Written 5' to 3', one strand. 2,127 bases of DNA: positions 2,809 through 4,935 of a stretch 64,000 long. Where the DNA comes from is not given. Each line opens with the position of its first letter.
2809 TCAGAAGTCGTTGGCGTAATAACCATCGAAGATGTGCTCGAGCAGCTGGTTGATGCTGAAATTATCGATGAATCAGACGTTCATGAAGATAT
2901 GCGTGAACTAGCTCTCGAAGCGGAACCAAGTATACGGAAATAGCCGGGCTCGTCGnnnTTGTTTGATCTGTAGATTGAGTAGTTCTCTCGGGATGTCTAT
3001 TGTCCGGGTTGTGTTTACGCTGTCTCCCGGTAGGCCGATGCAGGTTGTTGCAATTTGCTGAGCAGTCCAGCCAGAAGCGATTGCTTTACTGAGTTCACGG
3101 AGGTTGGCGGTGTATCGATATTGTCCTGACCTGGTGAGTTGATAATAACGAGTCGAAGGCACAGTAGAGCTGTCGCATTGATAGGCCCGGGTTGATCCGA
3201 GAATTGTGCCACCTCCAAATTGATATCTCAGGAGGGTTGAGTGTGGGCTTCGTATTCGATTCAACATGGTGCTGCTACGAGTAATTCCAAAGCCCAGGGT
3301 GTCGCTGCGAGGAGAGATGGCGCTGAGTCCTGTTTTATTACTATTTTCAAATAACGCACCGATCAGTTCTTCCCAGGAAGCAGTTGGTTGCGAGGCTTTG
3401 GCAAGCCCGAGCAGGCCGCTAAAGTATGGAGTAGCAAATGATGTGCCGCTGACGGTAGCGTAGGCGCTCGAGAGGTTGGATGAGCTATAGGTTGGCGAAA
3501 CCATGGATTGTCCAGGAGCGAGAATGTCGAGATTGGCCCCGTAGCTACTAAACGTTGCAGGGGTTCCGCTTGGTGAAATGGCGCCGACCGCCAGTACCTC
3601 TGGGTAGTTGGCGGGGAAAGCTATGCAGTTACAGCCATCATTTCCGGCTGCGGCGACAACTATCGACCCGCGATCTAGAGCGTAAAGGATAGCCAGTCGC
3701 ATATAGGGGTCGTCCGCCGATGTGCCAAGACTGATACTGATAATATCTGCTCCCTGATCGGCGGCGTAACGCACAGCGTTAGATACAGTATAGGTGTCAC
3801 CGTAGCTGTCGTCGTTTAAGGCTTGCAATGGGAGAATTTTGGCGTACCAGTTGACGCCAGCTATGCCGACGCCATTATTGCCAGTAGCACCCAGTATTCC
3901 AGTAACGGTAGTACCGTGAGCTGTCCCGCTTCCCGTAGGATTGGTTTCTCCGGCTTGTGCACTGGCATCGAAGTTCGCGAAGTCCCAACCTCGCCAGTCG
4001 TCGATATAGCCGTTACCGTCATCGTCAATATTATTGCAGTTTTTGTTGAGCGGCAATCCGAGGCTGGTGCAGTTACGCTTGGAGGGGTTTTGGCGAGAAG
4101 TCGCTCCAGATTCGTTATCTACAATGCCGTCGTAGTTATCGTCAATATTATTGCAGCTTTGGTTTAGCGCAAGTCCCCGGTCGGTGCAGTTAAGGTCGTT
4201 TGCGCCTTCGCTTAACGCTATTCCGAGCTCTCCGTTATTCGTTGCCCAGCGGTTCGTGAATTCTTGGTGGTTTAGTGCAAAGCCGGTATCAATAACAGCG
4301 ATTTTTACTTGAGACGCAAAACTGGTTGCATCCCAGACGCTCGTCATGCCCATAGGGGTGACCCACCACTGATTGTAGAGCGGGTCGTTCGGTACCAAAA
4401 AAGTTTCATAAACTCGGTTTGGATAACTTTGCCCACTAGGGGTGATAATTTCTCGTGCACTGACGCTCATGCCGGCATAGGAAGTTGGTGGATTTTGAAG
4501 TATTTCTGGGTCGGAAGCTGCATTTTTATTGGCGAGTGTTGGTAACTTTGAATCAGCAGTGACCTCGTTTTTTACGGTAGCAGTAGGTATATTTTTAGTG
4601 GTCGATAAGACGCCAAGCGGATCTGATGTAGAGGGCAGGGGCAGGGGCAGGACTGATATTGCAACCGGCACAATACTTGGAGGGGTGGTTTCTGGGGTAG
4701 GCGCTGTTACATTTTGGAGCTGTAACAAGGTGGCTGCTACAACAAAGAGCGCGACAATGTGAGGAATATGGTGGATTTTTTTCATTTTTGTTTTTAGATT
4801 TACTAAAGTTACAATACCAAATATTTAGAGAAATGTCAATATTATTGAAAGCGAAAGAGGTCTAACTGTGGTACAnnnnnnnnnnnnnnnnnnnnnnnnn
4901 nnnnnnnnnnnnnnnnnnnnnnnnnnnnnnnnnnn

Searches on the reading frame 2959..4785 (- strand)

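Call 33: search_protein_families(library=pfam, max_evalue=0.0001, proteins=[window:2959-4785:-])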
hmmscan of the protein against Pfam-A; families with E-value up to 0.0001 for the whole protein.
seq(609 aa): 1 family
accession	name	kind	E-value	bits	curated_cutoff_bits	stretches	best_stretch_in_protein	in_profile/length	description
PF00082.27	Peptidase_S8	-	5.4e-47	160.9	21.8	1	158-484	2-275/288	Subtilase family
